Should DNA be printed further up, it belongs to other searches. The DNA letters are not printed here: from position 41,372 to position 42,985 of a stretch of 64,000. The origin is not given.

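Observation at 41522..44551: Class I RNR with the ATP-cone on the small subunit and a short ATP-cone-less large subunit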

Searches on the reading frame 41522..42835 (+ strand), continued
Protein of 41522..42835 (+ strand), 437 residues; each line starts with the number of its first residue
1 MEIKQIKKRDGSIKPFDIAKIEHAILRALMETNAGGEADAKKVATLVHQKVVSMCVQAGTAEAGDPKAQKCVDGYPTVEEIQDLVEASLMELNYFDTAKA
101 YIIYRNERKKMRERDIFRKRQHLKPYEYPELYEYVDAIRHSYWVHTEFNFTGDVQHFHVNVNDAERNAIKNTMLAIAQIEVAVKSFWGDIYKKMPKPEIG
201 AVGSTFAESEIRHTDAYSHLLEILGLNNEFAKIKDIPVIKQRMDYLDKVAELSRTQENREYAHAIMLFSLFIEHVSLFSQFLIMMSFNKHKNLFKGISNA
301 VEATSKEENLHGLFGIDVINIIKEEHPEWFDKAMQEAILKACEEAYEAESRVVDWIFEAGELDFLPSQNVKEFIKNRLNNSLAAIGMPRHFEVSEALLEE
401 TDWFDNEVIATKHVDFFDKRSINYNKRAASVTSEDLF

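Call 64: find_homologous_proteins(query=window:41522-42835:+, max_evalue=1e-10)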
Query window:41522-42835:+ (437 aa): 8000 proteins with E <= 1e-10 among 8000 candidates; the best 120 are listed.
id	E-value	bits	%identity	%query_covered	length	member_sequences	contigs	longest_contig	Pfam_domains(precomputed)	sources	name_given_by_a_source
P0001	2.3e-280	948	97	100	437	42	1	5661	PF00268.28,PF03477.22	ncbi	-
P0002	6.2e-261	884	88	100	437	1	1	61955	PF00268.28,PF03477.22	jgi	jgi:ribonucleoside-diphosphate reductase beta chain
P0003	2.7e-258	875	87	100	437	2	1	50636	PF00268.28,PF03477.22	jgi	jgi:ribonucleoside-diphosphate reductase beta chain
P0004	7.2e-252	854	85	100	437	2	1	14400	PF00268.28,PF03477.22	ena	-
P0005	1.7e-251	853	86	100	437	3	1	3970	PF00268.28,PF03477.22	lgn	-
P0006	7.6e-251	851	85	100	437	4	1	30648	PF00268.28,PF03477.22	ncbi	-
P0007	2.0e-250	849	85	100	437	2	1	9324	PF00268.28,PF03477.22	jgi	jgi:ribonucleoside-diphosphate reductase beta chain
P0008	2.0e-250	849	85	100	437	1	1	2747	PF00268.28,PF03477.22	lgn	-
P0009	5.1e-250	848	84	100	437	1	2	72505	PF00268.28,PF03477.22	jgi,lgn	jgi:ribonucleoside-diphosphate reductase beta chain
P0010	5.9e-250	848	86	100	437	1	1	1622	PF00268.28,PF03477.22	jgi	-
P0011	1.4e-249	847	85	100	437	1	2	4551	PF00268.28,PF03477.22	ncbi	-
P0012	9.3e-249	844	84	100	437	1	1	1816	PF00268.28,PF03477.22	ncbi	-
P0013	1.0e-248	844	85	100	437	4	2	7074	PF00268.28,PF03477.22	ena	-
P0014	6.0e-247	838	84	100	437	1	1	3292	PF00268.28,PF03477.22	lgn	-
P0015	3.2e-246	835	83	100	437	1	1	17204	PF00268.28,PF03477.22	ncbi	-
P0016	8.7e-246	834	84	100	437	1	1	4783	PF00268.28,PF03477.22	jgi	jgi:ribonucleoside-diphosphate reductase beta chain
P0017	1.2e-244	830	84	100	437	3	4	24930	PF00268.28,PF03477.22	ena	-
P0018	2.9e-244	829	83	100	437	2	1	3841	PF00268.28,PF03477.22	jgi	jgi:ribonucleoside-diphosphate reductase beta chain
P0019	1.0e-243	827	83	100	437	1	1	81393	PF00268.28,PF03477.22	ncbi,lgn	-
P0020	2.2e-243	826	82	100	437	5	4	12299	PF00268.28,PF03477.22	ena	-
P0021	7.9e-243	824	82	100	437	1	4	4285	PF00268.28,PF03477.22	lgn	-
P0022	2.0e-242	823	83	100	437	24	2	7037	PF00268.28,PF03477.22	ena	-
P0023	2.9e-242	822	82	100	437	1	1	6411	PF00268.28,PF03477.22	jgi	jgi:ribonucleoside-diphosphate reductase beta chain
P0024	4.8e-242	822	82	100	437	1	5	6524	PF00268.28,PF03477.22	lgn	-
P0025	1.1e-241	821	83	100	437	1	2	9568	PF00268.28,PF03477.22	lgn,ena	-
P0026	1.5e-241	820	82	100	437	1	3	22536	PF00268.28,PF03477.22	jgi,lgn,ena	-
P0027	3.4e-241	819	82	100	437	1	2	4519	PF00268.28,PF03477.22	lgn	-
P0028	1.5e-240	817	82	100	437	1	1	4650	PF00268.28,PF03477.22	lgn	-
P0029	2.1e-240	816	81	100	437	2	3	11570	PF00268.28,PF03477.22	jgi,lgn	-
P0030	2.5e-240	816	81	100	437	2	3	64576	PF00268.28,PF03477.22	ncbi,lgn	-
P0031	2.7e-240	816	81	100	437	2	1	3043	PF00268.28,PF03477.22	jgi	jgi:ribonucleoside-diphosphate reductase beta chain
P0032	6.5e-239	811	81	100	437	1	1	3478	PF00268.28,PF03477.22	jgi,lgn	jgi:ribonucleoside-diphosphate reductase beta chain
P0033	1.1e-238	811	80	100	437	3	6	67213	PF00268.28,PF03477.22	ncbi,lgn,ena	-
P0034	1.9e-238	810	81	100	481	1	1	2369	PF00268.28,PF03477.22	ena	-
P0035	2.1e-238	810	79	100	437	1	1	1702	PF00268.28,PF03477.22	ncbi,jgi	-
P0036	2.5e-238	809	81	100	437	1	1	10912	PF00268.28,PF03477.22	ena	-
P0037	4.4e-238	809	80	100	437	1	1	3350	PF00268.28,PF03477.22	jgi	jgi:ribonucleoside-diphosphate reductase beta chain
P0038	5.7e-238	808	81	100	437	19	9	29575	PF00268.28,PF03477.22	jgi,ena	jgi:ribonucleoside-diphosphate reductase beta chain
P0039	9.0e-238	808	80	100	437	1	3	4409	PF00268.28,PF03477.22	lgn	-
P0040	9.4e-238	808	81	100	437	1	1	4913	PF00268.28,PF03477.22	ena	-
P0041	9.9e-238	808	81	100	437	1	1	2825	PF00268.28,PF03477.22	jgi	-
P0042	1.1e-237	807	80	100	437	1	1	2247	PF00268.28,PF03477.22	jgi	jgi:ribonucleoside-diphosphate reductase beta chain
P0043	1.3e-237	807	81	100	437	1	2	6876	PF00268.28,PF03477.22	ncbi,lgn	-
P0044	1.4e-237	807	81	100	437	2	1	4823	PF00268.28,PF03477.22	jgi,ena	-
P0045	1.8e-237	807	80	100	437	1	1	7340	PF00268.28,PF03477.22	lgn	-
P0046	1.9e-237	807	81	100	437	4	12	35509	PF00268.28,PF03477.22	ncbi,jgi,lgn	-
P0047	2.6e-237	806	80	100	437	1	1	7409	PF00268.28,PF03477.22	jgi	-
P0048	2.9e-237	806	81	100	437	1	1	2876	PF00268.28,PF03477.22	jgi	jgi:ribonucleoside-diphosphate reductase beta chain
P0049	3.0e-237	806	81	100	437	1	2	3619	PF00268.28,PF03477.22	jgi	-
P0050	3.3e-237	806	81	100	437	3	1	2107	PF00268.28,PF03477.22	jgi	-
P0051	4.6e-237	805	80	100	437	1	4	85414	PF00268.28,PF03477.22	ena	-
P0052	8.6e-237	804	79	100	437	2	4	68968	PF00268.28,PF03477.22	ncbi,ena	-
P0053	9.9e-237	804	81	100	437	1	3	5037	PF00268.28,PF03477.22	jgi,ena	-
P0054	1.2e-236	804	80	100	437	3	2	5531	PF00268.28,PF03477.22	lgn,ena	-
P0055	2.3e-236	803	80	100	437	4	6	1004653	PF00268.28,PF03477.22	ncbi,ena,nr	ncbi:ribonucleotide-diphosphate reductase subunit beta [Candidatus Nomurabacteria bacterium]|nr:ribo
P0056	2.4e-236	803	80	100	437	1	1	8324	PF00268.28,PF03477.22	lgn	-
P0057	2.7e-236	803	79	100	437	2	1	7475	PF00268.28,PF03477.22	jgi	jgi:ribonucleoside-diphosphate reductase beta chain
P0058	2.9e-236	803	81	100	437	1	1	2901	PF00268.28,PF03477.22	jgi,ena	-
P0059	3.1e-236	803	81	100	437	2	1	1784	PF00268.28,PF03477.22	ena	-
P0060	5.7e-236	802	80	100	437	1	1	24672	PF00268.28,PF03477.22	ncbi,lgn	-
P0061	7.1e-236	801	80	100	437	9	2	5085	PF00268.28,PF03477.22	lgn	-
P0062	7.9e-236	801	80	100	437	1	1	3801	PF00268.28,PF03477.22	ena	-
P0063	9.7e-236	801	80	100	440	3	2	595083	PF00268.28,PF03477.22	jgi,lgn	jgi:ribonucleoside-diphosphate reductase beta chain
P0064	1.0e-235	801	80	100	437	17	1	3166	PF00268.28,PF03477.22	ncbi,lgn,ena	-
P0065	1.2e-235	801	79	100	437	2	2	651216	PF00268.28,PF03477.22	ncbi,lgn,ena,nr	ncbi:ribonucleotide-diphosphate reductase subunit beta [Candidatus Kaiserbacteria bacterium]|nr:ribo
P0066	1.3e-235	801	80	100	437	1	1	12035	PF00268.28,PF03477.22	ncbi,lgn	ncbi:MAG: ribonucleotide-diphosphate reductase subunit beta [Patescibacteria group bacterium]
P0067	1.7e-235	800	79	100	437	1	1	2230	PF00268.28,PF03477.22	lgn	-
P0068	1.9e-235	800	80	100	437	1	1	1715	PF00268.28,PF03477.22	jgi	jgi:ribonucleoside-diphosphate reductase beta chain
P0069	2.0e-235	800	80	100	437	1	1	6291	PF00268.28,PF03477.22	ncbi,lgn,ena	-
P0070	2.0e-235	800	80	100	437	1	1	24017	PF00268.28,PF03477.22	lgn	-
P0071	2.1e-235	800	80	100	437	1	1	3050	PF00268.28,PF03477.22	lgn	-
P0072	2.2e-235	800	79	100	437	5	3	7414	PF00268.28,PF03477.22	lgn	-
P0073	2.8e-235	799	80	100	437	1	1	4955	PF00268.28,PF03477.22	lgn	-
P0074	3.5e-235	799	80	100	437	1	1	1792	PF00268.28,PF03477.22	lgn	-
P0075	4.9e-235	799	78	100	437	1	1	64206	PF00268.28,PF03477.22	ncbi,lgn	-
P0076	9.2e-235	798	79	100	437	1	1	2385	PF00268.28,PF03477.22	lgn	-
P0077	1.0e-234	798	80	100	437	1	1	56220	PF00268.28,PF03477.22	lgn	-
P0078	1.1e-234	798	79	100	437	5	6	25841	PF00268.28,PF03477.22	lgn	-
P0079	1.2e-234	797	79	100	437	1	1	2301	PF00268.28,PF03477.22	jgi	jgi:ribonucleoside-diphosphate reductase beta chain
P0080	1.3e-234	797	78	100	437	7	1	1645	PF00268.28,PF03477.22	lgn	-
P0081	1.4e-234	797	79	100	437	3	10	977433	PF00268.28,PF03477.22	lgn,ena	-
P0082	2.5e-234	796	78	100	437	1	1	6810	PF00268.28,PF03477.22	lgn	-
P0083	6.2e-234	795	79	100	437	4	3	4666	PF00268.28,PF03477.22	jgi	jgi:ribonucleoside-diphosphate reductase beta chain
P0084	8.6e-234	795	80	100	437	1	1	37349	PF00268.28,PF03477.22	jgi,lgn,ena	-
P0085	8.6e-234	795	79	100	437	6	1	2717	PF00268.28,PF03477.22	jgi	jgi:ribonucleoside-diphosphate reductase beta chain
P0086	1.1e-233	794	79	100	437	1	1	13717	PF00268.28,PF03477.22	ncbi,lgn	-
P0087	1.3e-233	794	79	100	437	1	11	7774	PF00268.28,PF03477.22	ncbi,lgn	-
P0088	1.4e-233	794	79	100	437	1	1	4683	PF00268.28,PF03477.22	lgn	-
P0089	2.0e-233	793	79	100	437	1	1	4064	PF00268.28,PF03477.22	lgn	-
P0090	2.4e-233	793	79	100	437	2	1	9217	PF00268.28,PF03477.22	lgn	-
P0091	3.4e-233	793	79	100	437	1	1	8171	PF00268.28,PF03477.22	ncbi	-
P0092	5.5e-233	792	79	100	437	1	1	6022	PF00268.28,PF03477.22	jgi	jgi:ribonucleoside-diphosphate reductase beta chain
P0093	7.6e-233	791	78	100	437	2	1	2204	PF00268.28,PF03477.22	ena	-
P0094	8.1e-233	791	79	100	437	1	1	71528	PF00268.28,PF03477.22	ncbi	-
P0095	1.1e-232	791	79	100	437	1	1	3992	PF00268.28,PF03477.22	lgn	-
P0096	1.4e-232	791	79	99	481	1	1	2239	PF00268.28,PF03477.22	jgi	-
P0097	1.6e-232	790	80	100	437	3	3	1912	PF00268.28,PF03477.22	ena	-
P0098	1.9e-232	790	80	100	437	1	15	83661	PF00268.28,PF03477.22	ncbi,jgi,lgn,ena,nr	ncbi:ribonucleotide reductase [Candidatus Parcubacteria bacterium]|nr:ribonucleotide reductase [Cand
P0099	1.9e-232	790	78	100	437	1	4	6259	PF00268.28,PF03477.22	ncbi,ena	-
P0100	2.2e-232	790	78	100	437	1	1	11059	PF00268.28,PF03477.22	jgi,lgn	jgi:ribonucleoside-diphosphate reductase beta chain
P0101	2.4e-232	790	78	100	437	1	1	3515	PF00268.28,PF03477.22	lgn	-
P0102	2.6e-232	790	79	100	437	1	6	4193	PF00268.28,PF03477.22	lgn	-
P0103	2.8e-232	790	78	100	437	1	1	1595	PF00268.28,PF03477.22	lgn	-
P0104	3.2e-232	789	79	100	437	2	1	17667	PF00268.28,PF03477.22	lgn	-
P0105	3.5e-232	789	78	100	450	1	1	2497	PF00268.28,PF03477.22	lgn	-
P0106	4.0e-232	789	78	100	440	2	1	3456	PF00268.28,PF03477.22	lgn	-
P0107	4.2e-232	789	78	100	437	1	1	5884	PF00268.28,PF03477.22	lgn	-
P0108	5.1e-232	789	78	100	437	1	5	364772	PF00268.28,PF03477.22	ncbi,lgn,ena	ncbi:MAG: ribonucleotide-diphosphate reductase subunit beta [Patescibacteria group bacterium]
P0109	5.9e-232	789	78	100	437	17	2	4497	PF00268.28,PF03477.22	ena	-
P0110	5.9e-232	789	79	100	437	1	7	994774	PF00268.28,PF03477.22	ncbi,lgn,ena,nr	ncbi:ribonucleotide-diphosphate reductase subunit beta [Candidatus Kaiserbacteria bacterium]|nr:ribo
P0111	6.9e-232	788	78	100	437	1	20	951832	PF00268.28,PF03477.22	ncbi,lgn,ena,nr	ncbi:ribonucleotide-diphosphate reductase subunit beta [Candidatus Kaiserbacteria bacterium]|nr:ribo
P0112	7.4e-232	788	78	100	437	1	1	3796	PF00268.28,PF03477.22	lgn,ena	-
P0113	7.5e-232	788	79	100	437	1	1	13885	PF00268.28,PF03477.22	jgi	-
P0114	8.6e-232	788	78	100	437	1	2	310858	PF00268.28,PF03477.22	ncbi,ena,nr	ncbi:ribonucleotide-diphosphate reductase subunit beta [Candidatus Nomurabacteria bacterium]|nr:ribo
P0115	9.0e-232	788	78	100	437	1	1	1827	PF00268.28,PF03477.22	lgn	-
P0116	1.1e-231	788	78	100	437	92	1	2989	PF00268.28,PF03477.22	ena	-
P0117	1.2e-231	788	78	100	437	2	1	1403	PF00268.28,PF03477.22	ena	-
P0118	1.3e-231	787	78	100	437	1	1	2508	PF00268.28,PF03477.22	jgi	-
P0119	1.4e-231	787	78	100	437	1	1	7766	PF00268.28,PF03477.22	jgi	jgi:ribonucleoside-diphosphate reductase beta chain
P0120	1.5e-231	787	79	100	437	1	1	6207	PF00268.28,PF03477.22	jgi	-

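Call 73: predict_structure(alignment_id=A3)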
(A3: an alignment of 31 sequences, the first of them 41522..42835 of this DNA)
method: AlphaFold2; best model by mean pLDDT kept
length: 437 residues; sequences in the alignment: 31
mean_pLDDT: 66.0   pTM: 0.54
mean pLDDT of the five models: 66.0, 62.2, 61.8, 59.9, 58.6
residues with pLDDT >= 90: 25; 70-90: 194; 50-70: 115; < 50: 103
segments of 3 or more residues with pLDDT < 50: 107-159, 194-205, 400-437
pLDDT, mean of each block of 10 residues (from residue 1): 74 79 84 87 92 88 81 80 86 78 56 35 32 33 36 44 82 78 64 49 50 56 68 78 74 66 65 68 69 57 58 66 77 85 86 88 80 82 82 67 38 33 28 34
secondary structure, 60 per line:
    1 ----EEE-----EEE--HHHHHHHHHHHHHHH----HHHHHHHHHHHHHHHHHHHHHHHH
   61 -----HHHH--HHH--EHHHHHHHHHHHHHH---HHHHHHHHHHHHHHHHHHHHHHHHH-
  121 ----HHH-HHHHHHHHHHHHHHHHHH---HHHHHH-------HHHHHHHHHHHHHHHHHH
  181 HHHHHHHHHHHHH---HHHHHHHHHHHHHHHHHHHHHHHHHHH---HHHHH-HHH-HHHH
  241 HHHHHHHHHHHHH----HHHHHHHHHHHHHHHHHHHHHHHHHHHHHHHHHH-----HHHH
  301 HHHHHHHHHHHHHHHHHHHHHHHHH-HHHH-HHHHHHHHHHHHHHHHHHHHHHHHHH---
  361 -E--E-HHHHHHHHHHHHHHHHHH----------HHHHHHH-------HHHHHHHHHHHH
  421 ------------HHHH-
elements in order: E5-7 E13-15 H18-32 H37-60 H66-69 H78-91 H95-119 H129-146 H150-155 H163-193 H197-223 H227-231 H237-253 H258-291 H297-325 H327-330 H332-357 H367-384 H395-401 H409-420 H433-436
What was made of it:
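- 41678..41746 (+): Insertion in the ATP-cone, residues 53-75 (SMC55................71VDGY), with two invariant cysteines. AlphaFold2 gives pLDDT 81-92 here: helix 37-60, a turn, short helix 66-69 (call 73).
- AlphaFold2 predicts the cone with high confidence (pLDDT 74-92, call 73). The insertion is predicted to be ordered rather than a flexible tail (call 73).
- Tried and rejected: The C55-C71 proximity is therefore inferred from the symmetric helix-turn-helix layout, not measured (call 73).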
